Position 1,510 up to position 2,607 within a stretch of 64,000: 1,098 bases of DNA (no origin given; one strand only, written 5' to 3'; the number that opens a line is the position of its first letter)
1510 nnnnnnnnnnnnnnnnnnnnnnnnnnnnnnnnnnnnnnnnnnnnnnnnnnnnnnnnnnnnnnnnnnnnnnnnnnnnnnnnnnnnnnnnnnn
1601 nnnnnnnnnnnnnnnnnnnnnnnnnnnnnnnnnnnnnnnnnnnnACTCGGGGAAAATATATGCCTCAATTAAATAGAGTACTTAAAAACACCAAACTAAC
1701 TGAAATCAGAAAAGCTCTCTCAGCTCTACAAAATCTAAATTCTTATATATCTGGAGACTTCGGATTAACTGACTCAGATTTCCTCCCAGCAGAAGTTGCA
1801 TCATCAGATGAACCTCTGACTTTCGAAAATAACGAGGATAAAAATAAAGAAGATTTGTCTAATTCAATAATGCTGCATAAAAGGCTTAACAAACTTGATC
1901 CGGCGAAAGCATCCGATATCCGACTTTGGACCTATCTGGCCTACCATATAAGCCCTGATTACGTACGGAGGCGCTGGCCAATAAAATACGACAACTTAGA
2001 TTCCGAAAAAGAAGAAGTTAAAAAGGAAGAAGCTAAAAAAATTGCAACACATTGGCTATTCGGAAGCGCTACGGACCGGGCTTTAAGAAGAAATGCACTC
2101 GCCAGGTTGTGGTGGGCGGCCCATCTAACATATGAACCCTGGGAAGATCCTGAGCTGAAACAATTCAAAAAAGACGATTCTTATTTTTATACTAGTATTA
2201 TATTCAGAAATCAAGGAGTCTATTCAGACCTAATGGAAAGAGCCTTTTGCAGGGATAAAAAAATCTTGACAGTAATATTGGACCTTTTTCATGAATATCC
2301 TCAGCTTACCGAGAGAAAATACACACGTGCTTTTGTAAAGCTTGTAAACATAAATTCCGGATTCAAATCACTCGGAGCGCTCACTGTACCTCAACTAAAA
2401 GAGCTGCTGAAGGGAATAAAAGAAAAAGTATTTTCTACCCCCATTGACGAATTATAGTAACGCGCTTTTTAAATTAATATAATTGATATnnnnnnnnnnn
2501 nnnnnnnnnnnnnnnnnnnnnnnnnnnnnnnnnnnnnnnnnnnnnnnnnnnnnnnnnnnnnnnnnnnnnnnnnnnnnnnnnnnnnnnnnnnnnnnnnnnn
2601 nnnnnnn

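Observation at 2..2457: Three translationally coupled ORFs of unrecognisable family directly upstream of an R-M operon (candidate novel conflict system, possibly truncated)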

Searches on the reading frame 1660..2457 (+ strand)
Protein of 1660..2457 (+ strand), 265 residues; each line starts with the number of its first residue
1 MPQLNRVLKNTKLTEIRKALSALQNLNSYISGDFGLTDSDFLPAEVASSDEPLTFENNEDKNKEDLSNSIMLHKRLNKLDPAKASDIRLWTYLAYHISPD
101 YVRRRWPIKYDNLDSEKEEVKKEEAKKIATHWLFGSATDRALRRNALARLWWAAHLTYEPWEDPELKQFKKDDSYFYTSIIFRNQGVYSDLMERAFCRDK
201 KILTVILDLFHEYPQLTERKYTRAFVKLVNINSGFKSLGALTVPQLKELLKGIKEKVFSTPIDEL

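Call 4: search_protein_families(library=pfam, proteins=[window:1660-2457:+], max_evalue=1)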
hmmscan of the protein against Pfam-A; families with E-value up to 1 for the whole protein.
window:1660-2457:+ (265 aa): 1 family
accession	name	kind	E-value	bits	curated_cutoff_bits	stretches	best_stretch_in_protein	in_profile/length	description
PF19866.4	DUF6339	-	2.1e-37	129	23.2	1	65-251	2-174/175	Family of unknown function (DUF6339)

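Call 5: search_protein_families(library=padloc, proteins=[window:1660-2457:+], max_evalue=1)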
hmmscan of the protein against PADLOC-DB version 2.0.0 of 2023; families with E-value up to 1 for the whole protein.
window:1660-2457:+ (265 aa): 4 families
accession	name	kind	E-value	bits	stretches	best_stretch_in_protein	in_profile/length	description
PDLC04586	PDC-M33C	-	2.2e-34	117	1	38-253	40-238/247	-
PDLC04584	PDC-M33C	-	5.6e-16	56.8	1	54-166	56-160/250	-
PDLC04585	PDC-M33C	-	1.4e-15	55.7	1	65-250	67-245/346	-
PDLC04587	PDC-M33C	-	1.1e-13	49.2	1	48-241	46-229/312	-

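Call 6: search_protein_families(library=ncbifam, proteins=[window:1660-2457:+], max_evalue=1)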
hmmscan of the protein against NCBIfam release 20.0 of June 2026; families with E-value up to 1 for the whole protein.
window:1660-2457:+ (265 aa): 0 families

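Call 11: find_homologous_proteins(query=window:1660-2457:+)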
Query window:1660-2457:+ (265 aa): 8 proteins with E <= 0.001 among 1032 candidates.
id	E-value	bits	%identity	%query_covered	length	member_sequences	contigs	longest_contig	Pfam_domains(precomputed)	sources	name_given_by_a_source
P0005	7.4e-174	594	100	100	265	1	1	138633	PF19866.5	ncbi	-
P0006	1.6e-111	390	65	98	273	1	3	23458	PF19866.5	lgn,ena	-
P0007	6.7e-111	388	64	100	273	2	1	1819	PF19866.5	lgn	-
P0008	9.5e-111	387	65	98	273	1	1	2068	PF19866.5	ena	-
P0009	2.7e-34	137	34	95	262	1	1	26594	PF19866.5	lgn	-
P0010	1.5e-32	131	33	94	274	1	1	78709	PF19866.5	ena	-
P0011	1.4e-24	105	31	94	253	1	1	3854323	PF19866.5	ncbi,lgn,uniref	ncbi:DUF6339 family protein [Neptuniibacter sp. PT34_22]|uniref:DUF6339 family protein n=1 Tax=Neptu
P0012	4.0e-24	104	29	94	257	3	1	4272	PF19866.5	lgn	-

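Call 20: find_related_loci(query=A1, collection=genome_contigs, flank=10000)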
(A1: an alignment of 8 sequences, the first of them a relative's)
Query A1 (265 aa) in genome_contigs; peptide patterns used: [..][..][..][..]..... (x = any residue, [..] = any of these).
60 stretches matched a pattern; 35 encode a relative of the query (tblastn E <= 1e-3); 35 distinct loci.
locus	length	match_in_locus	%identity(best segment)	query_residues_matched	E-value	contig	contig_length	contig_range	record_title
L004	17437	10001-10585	40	65-257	5e-36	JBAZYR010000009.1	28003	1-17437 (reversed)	MAG: Candidatus Staskawiczbacteria bacterium isolate SO_2017_GW1_85 NODE_7080_length_28003_cov_1.436110_OW334_2017, whol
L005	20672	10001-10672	31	6-243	2e-33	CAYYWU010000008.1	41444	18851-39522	MAG TPA_asm: uncultured Candidatus Saccharibacteria bacterium isolate SRP287540_co1_136 genome assembly, contig: NODE_89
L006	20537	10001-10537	37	78-264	5e-32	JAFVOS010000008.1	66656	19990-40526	MAG: Alphaproteobacteria bacterium isolate RGIG5256 Sheep_Colon-1__c596837, whole genome shotgun sequence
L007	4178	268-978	29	6-249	2e-30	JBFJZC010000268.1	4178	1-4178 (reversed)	MAG: Porticoccaceae bacterium isolate Mix_sand19.2022.05.Z.14 k141_3550720_length_4178_cov_5.7042, whole genome shotgun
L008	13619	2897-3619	33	6-257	3e-29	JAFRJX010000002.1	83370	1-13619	Candidatus Saccharibacteria bacterium isolate RGIG2537 Goat_Jejunum-5__c87831, whole genome shotgun sequence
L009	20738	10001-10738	31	7-255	4e-28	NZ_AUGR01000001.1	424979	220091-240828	Neptunomonas japonica DSM 18939 G511DRAFT_scaffold00001.1_C, whole genome shotgun sequence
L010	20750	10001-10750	29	6-257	2e-25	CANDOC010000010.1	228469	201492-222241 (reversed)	Oceanospirillales bacterium XeTr1 genome assembly, contig: NODE_10_length_228469_cov_310.121, whole genome shotgun seque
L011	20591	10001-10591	33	50-255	9e-25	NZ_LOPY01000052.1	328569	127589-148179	Pseudoalteromonas sp. XI10 contig_56, whole genome shotgun sequence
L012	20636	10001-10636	30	1-219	2e-24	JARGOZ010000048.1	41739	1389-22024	MAG: Verrucomicrobiales bacterium isolate bin_ji_oxhcr1.018 NODE_569_length_41739_cov_5.703963, whole genome shotgun seq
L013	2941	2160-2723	31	1-196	4e-24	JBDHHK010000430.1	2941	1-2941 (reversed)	MAG: Gemmatimonadota bacterium isolate M8-62_Bin_191 M8-62_Bin_191_scaffold_1053487, whole genome shotgun sequence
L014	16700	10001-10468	35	28-196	5e-23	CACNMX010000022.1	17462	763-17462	MAG: uncultured Prochlorococcus sp. isolate AG-893-G11 genome assembly, contig: AG-893-G11_NODE_22, whole genome shotgun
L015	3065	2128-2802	28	24-250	6e-22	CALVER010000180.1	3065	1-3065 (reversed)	MAG: Candidatus Gastranaerophilales bacterium isolate BRZ_RB__bin26 genome assembly, contig: BRZ_RB__NODE_58620_length_3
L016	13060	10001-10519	28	44-227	3e-21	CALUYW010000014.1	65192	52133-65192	MAG: Candidatus Gastranaerophilales bacterium isolate BRZ_CH__bin97 genome assembly, contig: BRZ_CH__NODE_699_length_651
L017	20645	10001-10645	30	24-232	4e-21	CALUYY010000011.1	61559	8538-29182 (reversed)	MAG: Candidatus Gastranaerophilales bacterium isolate BRZ_NP__bin43 genome assembly, contig: BRZ_NP__NODE_457_length_615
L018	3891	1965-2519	31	24-213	4e-21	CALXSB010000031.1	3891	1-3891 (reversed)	MAG: uncultured Rickettsiales bacterium isolate E06__bin57 genome assembly, contig: E06__k127_4276270, whole genome shot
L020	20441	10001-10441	33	65-219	1e-20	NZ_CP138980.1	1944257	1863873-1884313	Prochlorococcus sp. MIT 0916 chromosome, complete genome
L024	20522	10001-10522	30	59-253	3e-20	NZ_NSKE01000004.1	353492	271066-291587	Aliifodinibius salipaludis strain WN023 contig4, whole genome shotgun sequence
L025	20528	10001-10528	30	35-238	1e-19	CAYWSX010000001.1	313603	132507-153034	MAG TPA_asm: uncultured Muribaculaceae bacterium isolate SRP242652_co1_172 genome assembly, contig: NODE_4_length_313603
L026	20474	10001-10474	30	64-241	1e-18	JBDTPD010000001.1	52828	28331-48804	MAG: Chitinophagaceae bacterium isolate cluster3_bin.190 NODE_1477_length_52828_cov_5.598507, whole genome shotgun seque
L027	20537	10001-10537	29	65-260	1e-17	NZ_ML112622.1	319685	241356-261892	Larkinella soli strain MIMbqt9 scaffold6, whole genome shotgun sequence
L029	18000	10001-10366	28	68-207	5e-13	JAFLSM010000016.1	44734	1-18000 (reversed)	MAG: Ruminococcus sp. isolate HAN027 Seq16, whole genome shotgun sequence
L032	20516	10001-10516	27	61-253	4e-16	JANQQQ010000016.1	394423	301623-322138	MAG: Croceivirga sp. isolate IP29b_bin.31 k99_86410, whole genome shotgun sequence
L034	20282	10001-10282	30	72-192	9e-6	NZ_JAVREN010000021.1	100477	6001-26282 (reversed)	Streptomyces boetiae strain DSM 44917 NODE_21_length_100477_cov_15.782392, whole genome shotgun sequence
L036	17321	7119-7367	32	55-157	3e-5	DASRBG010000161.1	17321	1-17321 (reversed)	MAG TPA_asm: Gemmataceae bacterium isolate SMAG_U9921 k141_169602, whole genome shotgun sequence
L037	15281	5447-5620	40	83-157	3e-5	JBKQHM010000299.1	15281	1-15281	MAG: Isosphaeraceae bacterium isolate SEr2D2E2F__bin_107 SEr2D2E2F_000000123591, whole genome shotgun sequence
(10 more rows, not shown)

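Call 37: search_solved_structures(query=A1, max_evalue=10)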
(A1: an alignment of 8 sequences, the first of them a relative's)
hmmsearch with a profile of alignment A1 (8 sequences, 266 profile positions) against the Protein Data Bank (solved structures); distinct sequences matched with E-value up to 10: 0.

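Call 43: predict_structure(alignment_id=A1)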
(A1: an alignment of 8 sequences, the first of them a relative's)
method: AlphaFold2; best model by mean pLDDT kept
length: 265 residues; sequences in the alignment: 8
mean_pLDDT: 77.3   pTM: 0.72
mean pLDDT of the five models: 77.3, 77.1, 72.9, 65.2, 65.1
residues with pLDDT >= 90: 54; 70-90: 140; 50-70: 63; < 50: 8
segments of 3 or more residues with pLDDT < 50: 1-4, 134-136
pLDDT, mean of each block of 10 residues (from residue 1): 58 67 57 66 62 77 89 84 78 74 72 79 71 52 72 86 86 91 85 79 93 91 89 72 92 92 65
secondary structure, 60 per line:
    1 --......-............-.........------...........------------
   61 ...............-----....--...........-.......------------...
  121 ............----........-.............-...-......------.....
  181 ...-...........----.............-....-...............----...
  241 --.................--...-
elements in order: E3-8 H10-21 H23-31 E41-48 H61-75 H81-84 H87-97 H99-105 H118-132 H137-144 H146-158 H164-169 H176-183 H185-195 H200-212 H214-217 H219-233 H243-259

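Call 49: search_protein_families(library=pfam, proteins=[L014:462-2423:+, L036:3734-5947:+, L037:2077-3621:+, L020:3-1865:+, L014:2429-3457:+, L036:5896-6948:+, L010:6938-7219:+, L014:6411-6713:+], max_evalue=1)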
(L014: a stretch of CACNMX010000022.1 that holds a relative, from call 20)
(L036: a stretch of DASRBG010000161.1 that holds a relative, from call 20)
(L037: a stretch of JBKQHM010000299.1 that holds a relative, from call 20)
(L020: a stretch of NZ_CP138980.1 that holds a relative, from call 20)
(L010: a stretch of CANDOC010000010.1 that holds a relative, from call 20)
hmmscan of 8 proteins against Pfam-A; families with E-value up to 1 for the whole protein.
L014:462-2423:+ (654 aa): 0 families

L036:3734-5947:+ (738 aa): 6 families
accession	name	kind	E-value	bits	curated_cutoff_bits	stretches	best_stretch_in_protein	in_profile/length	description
PF01381.28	HTH_3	-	4.9e-13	49.3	23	1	27-81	1-55/55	Helix-turn-helix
PF12844.13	HTH_19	-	2e-07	31.2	30.2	1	24-84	1-61/64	Helix-turn-helix domain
PF13560.12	HTH_31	-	4.7e-06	27.3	27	1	23-78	2-58/64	Helix-turn-helix domain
PF13443.12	HTH_26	-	0.00022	21.8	22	1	26-76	1-52/63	Cro/C1-type HTH DNA-binding domain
PF15943.11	YdaS_toxin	-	0.00099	19.3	30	1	37-69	10-42/65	Bacterial toxin YdaS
PF14549.12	P22_Cro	-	0.0083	16.3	30.2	1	37-59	11-31/60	DNA-binding transcriptional regulator Cro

L037:2077-3621:+ (515 aa): 5 families
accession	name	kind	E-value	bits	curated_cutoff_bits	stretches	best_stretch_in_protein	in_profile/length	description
PF01381.28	HTH_3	-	9.8e-09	35.6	23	1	12-66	1-55/55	Helix-turn-helix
PF13560.12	HTH_31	-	9.1e-08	32.7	27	1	8-63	2-58/64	Helix-turn-helix domain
PF13443.12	HTH_26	-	1.2e-07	32.3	22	1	11-64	1-55/63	Cro/C1-type HTH DNA-binding domain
PF07022.19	Phage_CI_repr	-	0.00091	20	22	1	24-72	16-63/65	Bacteriophage CI repressor helix-turn-helix domain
PF13384.12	HTH_23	-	0.0076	16.5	24.6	1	11-42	7-39/50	Homeodomain-like domain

L020:3-1865:+ (621 aa): 2 families
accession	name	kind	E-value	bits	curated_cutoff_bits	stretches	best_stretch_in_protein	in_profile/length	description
PF15933.10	RnlB_antitoxin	-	0.16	12.7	27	1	26-51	26-49/94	Antitoxin to bacterial toxin RNase LS or RnlA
PF01785.22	Closter_coat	-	0.25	11.1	21.3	0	130-166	70-106/189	Closterovirus coat protein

L014:2429-3457:+ (343 aa): 3 families
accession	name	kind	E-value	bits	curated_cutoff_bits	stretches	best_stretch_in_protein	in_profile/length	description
PF24134.1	DUF7401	-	0.036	14.7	27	1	191-262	40-110/116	Domain of unknown function (DUF7401)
PF13919.11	ASXH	-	0.13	12.7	25.8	1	166-220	36-91/130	Asx homology domain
PF20150.5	2EXR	-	0.16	13.5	24.8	1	169-217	5-36/94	2EXR family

L036:5896-6948:+ (351 aa): 0 families

L010:6938-7219:+ (94 aa): 3 families
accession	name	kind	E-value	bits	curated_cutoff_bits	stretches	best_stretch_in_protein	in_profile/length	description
PF06424.17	PRP1_N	-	0.026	15.4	22.4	1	29-83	40-96/144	PRP1 splicing factor, N-terminal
PF03004.19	Transposase_24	-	0.07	13.7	28.7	1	28-88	46-105/138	Plant transposase (Ptta/En/Spm family)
PF00479.28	G6PD_N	-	0.08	14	22.1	1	15-80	32-101/183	Glucose-6-phosphate dehydrogenase, NAD binding domain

L014:6411-6713:+ (101 aa): 3 families
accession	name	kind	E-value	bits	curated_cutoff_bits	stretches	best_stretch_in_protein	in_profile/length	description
PF11727.13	ISG65-75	-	0.0032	17.2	25.1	1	37-96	64-122/281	Invariant surface glycoprotein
PF09832.14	DUF2059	-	0.12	12.9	23.6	1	62-88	14-40/60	Uncharacterized protein conserved in bacteria (DUF2059)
PF07295.17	DUF1451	-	0.18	12.4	26.1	1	44-92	12-60/146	Zinc-ribbon containing domain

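Call 50: fold_search(model_id=the predicted structure, library=pdb)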
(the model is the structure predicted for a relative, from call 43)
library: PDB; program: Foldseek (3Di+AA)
matches with E <= 10: 46; with E <= 0.001: 0
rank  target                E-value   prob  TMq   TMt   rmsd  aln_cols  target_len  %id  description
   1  1jt0_D                1.9e+00  0.05  0.12  0.16  15.6       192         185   11  Crystal structure of a cooperative QacR-DNA complex (released 2002-03-08)
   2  4j7o                  2.2e+00  0.02  0.12  0.10  22.2       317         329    9  Structure of the N-terminal Repeat Domain of Rickettsia Sca2 (released 2013-07-03)
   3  3r2d_B                2.4e+00  0.18  0.19  0.31   9.7       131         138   16  Crystal Structure of Antitermination Factors NusB and NusE in complex with dsRNA (released 2011-06-22)
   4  7unj_A                2.9e+00  0.06  0.20  0.22  16.5       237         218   13  De novo designed chlorophyll dimer protein with Zn pheophorbide a methyl ester matching geometry of purple bacterial s (released 2023-04-19)
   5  9k80_A                2.9e+00  0.05  0.17  0.18  17.7       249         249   15  Cryo-EM structure of designed zinc-induced filament Fiber-n6-Zn1-HEHE-5 (released 2025-10-29)
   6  7unh_B                3.1e+00  0.06  0.16  0.17  14.7       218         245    8  De novo designed chlorophyll dimer protein in apo state, SP2 (released 2023-04-19)
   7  2nxx_E                3.1e+00  0.01  0.10  0.10  19.5       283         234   11  Crystal Structure of the Ligand-Binding Domains of the T.castaneum (Coleoptera) Heterodimer EcrUSP Bound to Ponasteron (released 2007-10-02)
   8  6umm_C                3.2e+00  0.03  0.14  0.10  20.9       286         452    7  A complete structure of the ESX-3 translocon complex (released 2019-10-23)
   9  8gmf_C                3.9e+00  0.03  0.17  0.14  16.2       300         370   10  R153M variant of Citrate Synthase (CitA) in Mycobacterium tuberculosis (released 2023-06-07)
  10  7uni_A                4.1e+00  0.04  0.16  0.17  14.8       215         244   10  De novo designed chlorophyll dimer protein with Zn pheophorbide a methyl ester, SP2-ZnPPaM (released 2023-04-19)
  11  7unj_B                4.5e+00  0.05  0.20  0.22  16.3       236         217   13  De novo designed chlorophyll dimer protein with Zn pheophorbide a methyl ester matching geometry of purple bacterial s (released 2023-04-19)
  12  1sqf                  4.5e+00  0.05  0.15  0.11  13.9       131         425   14  The crystal structure of E. coli Fmu binary complex with S-Adenosylmethionine at 2.1 A resolution (released 2004-05-18)
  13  2xtv                  4.5e+00  0.04  0.16  0.21  13.8       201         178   12  Structure of E.coli rhomboid protease GlpG, active site mutant, S201T, orthorhombic crystal form (released 2011-02-02)
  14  1sqg                  4.7e+00  0.04  0.14  0.11  13.5       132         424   14  The crystal structure of the E. coli Fmu apoenzyme at 1.65 A resolution (released 2004-05-18)
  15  8ohd_A                4.7e+00  0.03  0.18  0.09  17.4       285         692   14  60S ribosomal subunit bound to the E3-UFM1 complex - state 3 (native) (released 2024-02-21)
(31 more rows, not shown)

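Call 73: search_protein_families(library=pfam, proteins=[L012:5627-6460:+, L012:6397-6822:+, L027:4103-4828:+, L027:4774-5511:+, L004:10675-12543:+, L009:10935-12731:+, L016:11122-13056:+, L004:4280-5683:-, L026:10559-11893:-, L034:10754-12019:+], max_evalue=0.01)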
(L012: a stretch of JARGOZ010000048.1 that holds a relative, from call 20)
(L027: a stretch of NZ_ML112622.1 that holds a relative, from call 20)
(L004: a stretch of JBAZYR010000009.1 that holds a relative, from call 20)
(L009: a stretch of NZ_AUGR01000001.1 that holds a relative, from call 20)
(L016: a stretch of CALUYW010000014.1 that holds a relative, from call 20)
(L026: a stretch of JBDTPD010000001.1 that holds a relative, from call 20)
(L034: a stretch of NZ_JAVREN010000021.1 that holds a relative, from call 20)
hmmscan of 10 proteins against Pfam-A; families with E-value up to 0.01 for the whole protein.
L012:5627-6460:+ (278 aa): 1 family
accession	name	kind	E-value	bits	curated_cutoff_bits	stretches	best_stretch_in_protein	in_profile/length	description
PF13091.12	PLDc_2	-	3e-05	24.3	27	1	124-192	67-128/132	PLD-like domain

L012:6397-6822:+ (142 aa): 0 families

L027:4103-4828:+ (242 aa): 13 families
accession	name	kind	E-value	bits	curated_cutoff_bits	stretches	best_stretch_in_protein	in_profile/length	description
PF01209.24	Ubie_methyltran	-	4e-63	213.3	20.1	1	11-240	3-233/233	ubiE/COQ5 methyltransferase family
PF13649.12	Methyltransf_25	-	4.7e-20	72.5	27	1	59-154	1-97/97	Methyltransferase domain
PF08241.18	Methyltransf_11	-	1.3e-18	67.8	21.2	1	60-157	1-94/95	Methyltransferase domain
PF13847.12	Methyltransf_31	-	1.6e-17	64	27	1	57-168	5-119/145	Methyltransferase domain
PF08242.18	Methyltransf_12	-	9.1e-11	42.8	30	1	60-155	1-97/98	Methyltransferase domain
PF13489.12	Methyltransf_23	-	1.2e-08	35.3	27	1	50-221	16-160/164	Methyltransferase domain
PF06325.19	PrmA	-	1.4e-05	25.2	22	1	55-110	161-216/296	Ribosomal protein L11 methyltransferase (PrmA)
PF02353.26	CMAS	-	6.6e-05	22.8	27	1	49-158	56-164/273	Mycolic acid cyclopropane synthetase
PF12147.14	Methyltransf_20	-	0.00056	19.6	21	1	49-114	127-195/309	Putative methyltransferase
PF08003.17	Methyltransf_9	-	0.00058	19.4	23.8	1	17-159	72-217/315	Protein of unknown function (DUF1698)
PF12847.13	Methyltransf_18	-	0.00098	19.6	27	1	55-142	14-102/151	Methyltransferase domain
PF05175.20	MTS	-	0.0038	17.3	23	1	51-114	27-90/170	Methyltransferase small domain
PF01728.25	FtsJ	-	0.0096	16.3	24.1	0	55-98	21-61/181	FtsJ-like methyltransferase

L027:4774-5511:+ (246 aa): 1 family
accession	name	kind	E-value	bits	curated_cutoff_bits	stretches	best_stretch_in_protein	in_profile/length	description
PF13568.12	OMP_b-brl_2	-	1e-12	49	27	1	37-220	6-175/175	Outer membrane protein beta-barrel domain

L004:10675-12543:+ (623 aa): 1 family
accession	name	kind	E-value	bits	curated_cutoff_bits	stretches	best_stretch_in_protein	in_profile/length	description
PF16403.11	Bact_surface_Ig-like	-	9.1e-18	64.5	27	1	234-306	1-71/71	Bacterial surface protein, Ig-like domain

L009:10935-12731:+ (599 aa): 0 families

L016:11122-13056:+ (645 aa): 4 families
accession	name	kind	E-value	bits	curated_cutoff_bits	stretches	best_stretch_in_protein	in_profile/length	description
PF09299.17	Mu-transpos_C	-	3.1e-13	50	21.7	1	470-529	1-61/61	Mu transposase, C-terminal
PF00665.32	rve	-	8.6e-05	23.2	32.6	1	276-371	22-101/102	Integrase core domain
PF00376.29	MerR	-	0.0055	16.9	28.2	0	8-24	1-17/38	MerR family regulatory protein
PF02914.21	DDE_2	-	0.0063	16.7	23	1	263-434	13-197/221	Bacteriophage Mu transposase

L004:4280-5683:- (468 aa): 3 families
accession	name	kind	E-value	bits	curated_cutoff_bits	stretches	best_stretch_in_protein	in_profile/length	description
PF00239.26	Resolvase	-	5e-19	69.3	23.3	1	49-194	2-143/145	Resolvase, N terminal domain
PF07508.19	Recombinase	-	1.2e-14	54.9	21.1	1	220-311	1-101/102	Recombinase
PF13408.12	Zn_ribbon_recom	-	8.4e-08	32.9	25.3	1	323-381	2-54/58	Recombinase zinc beta ribbon domain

L026:10559-11893:- (445 aa): 1 family
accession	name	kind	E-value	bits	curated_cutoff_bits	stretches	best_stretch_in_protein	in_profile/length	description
PF15515.12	MvaI_BcnI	-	1.5e-34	120.4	25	1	177-434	1-227/227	MvaI/BcnI restriction endonuclease family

L034:10754-12019:+ (422 aa): 0 families
